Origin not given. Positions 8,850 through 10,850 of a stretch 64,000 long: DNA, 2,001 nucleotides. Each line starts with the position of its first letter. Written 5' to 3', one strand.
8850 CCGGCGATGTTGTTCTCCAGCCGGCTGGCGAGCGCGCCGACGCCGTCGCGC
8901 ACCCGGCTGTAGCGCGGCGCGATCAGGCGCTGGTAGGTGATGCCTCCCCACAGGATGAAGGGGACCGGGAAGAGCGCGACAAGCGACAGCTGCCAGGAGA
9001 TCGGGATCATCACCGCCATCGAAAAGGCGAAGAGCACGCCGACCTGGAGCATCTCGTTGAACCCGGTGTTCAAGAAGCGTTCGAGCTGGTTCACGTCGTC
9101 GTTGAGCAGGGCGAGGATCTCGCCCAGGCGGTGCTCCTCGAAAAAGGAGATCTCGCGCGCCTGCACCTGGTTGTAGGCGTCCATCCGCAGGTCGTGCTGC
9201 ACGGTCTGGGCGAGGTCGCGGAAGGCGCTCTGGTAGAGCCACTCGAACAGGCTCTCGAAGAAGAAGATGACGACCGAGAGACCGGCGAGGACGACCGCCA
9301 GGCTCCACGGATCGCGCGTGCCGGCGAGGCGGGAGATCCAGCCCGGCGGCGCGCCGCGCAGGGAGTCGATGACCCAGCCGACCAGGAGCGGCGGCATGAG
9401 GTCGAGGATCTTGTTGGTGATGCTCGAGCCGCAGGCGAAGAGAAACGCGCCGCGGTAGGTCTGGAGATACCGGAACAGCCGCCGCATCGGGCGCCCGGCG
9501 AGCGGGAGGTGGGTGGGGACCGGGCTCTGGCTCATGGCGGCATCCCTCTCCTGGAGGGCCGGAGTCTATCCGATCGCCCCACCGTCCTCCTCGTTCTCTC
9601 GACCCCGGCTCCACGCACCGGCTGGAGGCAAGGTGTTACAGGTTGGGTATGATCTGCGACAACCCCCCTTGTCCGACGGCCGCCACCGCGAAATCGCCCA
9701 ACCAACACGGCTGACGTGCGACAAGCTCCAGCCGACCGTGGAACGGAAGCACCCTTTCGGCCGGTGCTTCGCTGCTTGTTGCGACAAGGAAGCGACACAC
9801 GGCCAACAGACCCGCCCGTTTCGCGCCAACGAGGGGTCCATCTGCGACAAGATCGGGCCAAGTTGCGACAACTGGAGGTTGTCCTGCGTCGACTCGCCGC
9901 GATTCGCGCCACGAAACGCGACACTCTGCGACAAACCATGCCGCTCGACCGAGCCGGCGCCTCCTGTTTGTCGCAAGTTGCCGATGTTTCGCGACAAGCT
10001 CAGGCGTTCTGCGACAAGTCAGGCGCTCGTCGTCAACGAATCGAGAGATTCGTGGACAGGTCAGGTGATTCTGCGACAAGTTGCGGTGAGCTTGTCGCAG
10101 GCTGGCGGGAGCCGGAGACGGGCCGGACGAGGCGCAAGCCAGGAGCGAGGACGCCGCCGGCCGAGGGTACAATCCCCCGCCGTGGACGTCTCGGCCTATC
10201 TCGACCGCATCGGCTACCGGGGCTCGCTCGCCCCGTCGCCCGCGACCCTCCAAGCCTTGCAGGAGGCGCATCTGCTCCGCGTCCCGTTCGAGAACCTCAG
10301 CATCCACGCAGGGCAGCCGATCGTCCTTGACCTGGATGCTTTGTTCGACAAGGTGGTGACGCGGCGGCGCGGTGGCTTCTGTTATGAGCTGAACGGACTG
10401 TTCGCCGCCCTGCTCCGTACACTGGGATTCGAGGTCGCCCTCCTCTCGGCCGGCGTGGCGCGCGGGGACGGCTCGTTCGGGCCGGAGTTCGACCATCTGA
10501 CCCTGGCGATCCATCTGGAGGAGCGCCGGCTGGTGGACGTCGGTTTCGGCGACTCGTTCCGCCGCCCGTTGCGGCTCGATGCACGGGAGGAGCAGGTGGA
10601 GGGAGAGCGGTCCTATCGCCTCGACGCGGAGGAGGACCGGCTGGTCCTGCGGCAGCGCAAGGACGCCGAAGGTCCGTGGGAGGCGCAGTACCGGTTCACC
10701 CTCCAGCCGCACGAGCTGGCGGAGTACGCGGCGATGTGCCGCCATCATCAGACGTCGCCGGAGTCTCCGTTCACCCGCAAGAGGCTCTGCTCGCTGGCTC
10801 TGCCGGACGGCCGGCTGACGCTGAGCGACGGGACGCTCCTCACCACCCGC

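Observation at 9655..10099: Helically phased array of 13 GCGACA-core motifs (consensus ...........) in a divergent intergenic region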

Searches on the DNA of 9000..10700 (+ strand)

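Call 29: search_rna_families(source=window, start=9000, end=10700, threshold=evalue, max_evalue=1)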
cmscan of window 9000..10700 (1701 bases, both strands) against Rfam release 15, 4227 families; matches with E-value up to 1: 1.
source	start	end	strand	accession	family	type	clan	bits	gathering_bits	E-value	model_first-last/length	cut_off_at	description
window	10489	10537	+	RF00664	mir-223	Gene; miRNA;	-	17.5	57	0.47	32-80/106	no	mir-223 microRNA precursor family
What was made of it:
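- On Sponge or decoy small RNA (CsrB-like): No Rfam hit (call 29).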

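Call 73: search_dna_similar(query=window:9600-10181:+, collection=plasmids, mode=distant, max_evalue=0.01, max_rows=10)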
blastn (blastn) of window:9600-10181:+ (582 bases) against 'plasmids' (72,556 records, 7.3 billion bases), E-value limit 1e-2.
Records with a match: 3; places in all: 3; records where one place covers at least 80% of the query: 0.
Best place of each record, by identity: 80-90% 3.
By first word of the organism name: Dinoroseobacter 3.
By predicted mobility (MOB-suite, as given by PLSDB): non-mobilizable 3.
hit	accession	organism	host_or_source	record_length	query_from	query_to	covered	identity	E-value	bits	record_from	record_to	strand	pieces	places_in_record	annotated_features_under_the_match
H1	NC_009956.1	Dinoroseobacter shibae DFL 12 = DSM 16493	-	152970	327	367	7%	88.1%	4e-3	51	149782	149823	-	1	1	amidoligase family protein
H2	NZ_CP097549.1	Dinoroseobacter shibae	Alexandrium ostenfeldii,pure culture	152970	327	367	7%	88.1%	4e-3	51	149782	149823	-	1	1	amidoligase family protein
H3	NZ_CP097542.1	Dinoroseobacter shibae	Prorocentrum lima,pure culture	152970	327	367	7%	88.1%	4e-3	51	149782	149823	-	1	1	amidoligase family protein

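Call 74: search_dna_similar(query=window:9600-10181:+, collection=phages, mode=distant, max_evalue=0.01, max_rows=10)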
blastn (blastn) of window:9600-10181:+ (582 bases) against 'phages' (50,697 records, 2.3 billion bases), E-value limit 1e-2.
No match.
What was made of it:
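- No plasmid or phage similarity was found (calls 73, 74).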
